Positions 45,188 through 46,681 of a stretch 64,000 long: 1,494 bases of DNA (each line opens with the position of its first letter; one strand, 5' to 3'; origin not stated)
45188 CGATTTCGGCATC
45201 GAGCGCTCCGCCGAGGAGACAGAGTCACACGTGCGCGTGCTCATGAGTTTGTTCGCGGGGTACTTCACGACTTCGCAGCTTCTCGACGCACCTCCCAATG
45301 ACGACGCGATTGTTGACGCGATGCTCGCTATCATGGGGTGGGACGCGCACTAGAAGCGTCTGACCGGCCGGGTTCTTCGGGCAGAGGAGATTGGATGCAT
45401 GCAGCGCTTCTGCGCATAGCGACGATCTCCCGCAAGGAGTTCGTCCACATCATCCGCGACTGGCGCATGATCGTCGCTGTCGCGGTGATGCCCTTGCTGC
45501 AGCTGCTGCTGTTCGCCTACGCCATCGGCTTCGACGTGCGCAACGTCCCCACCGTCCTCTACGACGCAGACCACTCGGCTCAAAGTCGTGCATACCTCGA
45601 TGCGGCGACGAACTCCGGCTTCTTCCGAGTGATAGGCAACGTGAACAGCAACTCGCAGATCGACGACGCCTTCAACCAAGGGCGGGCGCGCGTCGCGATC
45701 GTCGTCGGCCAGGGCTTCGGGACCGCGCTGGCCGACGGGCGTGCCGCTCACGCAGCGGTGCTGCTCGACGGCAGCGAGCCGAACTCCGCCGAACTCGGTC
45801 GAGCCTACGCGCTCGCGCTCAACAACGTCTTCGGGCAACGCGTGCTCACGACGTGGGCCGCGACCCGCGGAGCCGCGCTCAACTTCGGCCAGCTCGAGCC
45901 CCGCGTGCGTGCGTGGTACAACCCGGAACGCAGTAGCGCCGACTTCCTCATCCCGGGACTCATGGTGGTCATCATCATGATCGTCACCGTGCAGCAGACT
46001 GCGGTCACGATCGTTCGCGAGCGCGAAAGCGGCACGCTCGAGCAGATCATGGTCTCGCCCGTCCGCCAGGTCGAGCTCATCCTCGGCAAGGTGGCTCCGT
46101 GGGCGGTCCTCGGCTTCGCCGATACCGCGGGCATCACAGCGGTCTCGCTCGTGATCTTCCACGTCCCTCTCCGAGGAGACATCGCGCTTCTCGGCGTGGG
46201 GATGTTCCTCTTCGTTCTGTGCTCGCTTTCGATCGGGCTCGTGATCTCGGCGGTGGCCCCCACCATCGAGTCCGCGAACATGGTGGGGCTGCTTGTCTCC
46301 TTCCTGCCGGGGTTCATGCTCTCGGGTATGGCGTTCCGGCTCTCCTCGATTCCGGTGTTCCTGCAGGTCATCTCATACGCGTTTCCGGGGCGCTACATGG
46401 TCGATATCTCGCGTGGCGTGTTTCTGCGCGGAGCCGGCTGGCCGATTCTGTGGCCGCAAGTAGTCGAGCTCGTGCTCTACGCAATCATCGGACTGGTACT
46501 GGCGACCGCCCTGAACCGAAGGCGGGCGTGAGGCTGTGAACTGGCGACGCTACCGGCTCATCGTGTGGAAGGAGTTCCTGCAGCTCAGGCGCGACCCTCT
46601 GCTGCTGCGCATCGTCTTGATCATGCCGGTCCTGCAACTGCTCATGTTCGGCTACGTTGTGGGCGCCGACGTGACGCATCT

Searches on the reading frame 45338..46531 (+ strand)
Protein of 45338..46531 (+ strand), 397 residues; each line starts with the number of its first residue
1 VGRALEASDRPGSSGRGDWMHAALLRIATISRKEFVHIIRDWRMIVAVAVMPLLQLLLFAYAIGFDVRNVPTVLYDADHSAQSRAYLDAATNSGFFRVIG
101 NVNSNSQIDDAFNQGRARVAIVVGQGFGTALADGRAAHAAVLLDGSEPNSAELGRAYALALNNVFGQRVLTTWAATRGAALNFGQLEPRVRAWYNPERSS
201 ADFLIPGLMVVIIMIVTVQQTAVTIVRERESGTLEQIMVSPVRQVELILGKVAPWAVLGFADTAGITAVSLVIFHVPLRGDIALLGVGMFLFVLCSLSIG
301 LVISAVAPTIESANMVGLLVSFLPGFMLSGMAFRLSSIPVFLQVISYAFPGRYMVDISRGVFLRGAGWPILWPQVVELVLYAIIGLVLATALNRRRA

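Call 32: search_protein_families(library=pfam, proteins=[window:45338-46531:+], max_evalue=0.001)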
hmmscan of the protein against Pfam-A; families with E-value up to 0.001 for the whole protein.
window:45338-46531:+ (397 aa): 4 families
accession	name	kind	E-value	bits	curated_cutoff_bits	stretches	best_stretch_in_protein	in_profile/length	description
PF12698.13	ABC2_membrane_3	-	2.9e-40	138.9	31.6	1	42-389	1-345/347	ABC-2 family transporter protein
PF01061.29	ABC2_membrane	-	2.6e-25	89.7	26.9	1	194-362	51-210/211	ABC-2 type transporter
PF12679.13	ABC2_membrane_2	-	2.6e-16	60.1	27.2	1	29-331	2-206/283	ABC-2 family transporter protein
PF12730.13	ABC2_membrane_4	-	2.9e-05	24.6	27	1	209-323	56-174/179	ABC-2 family transporter protein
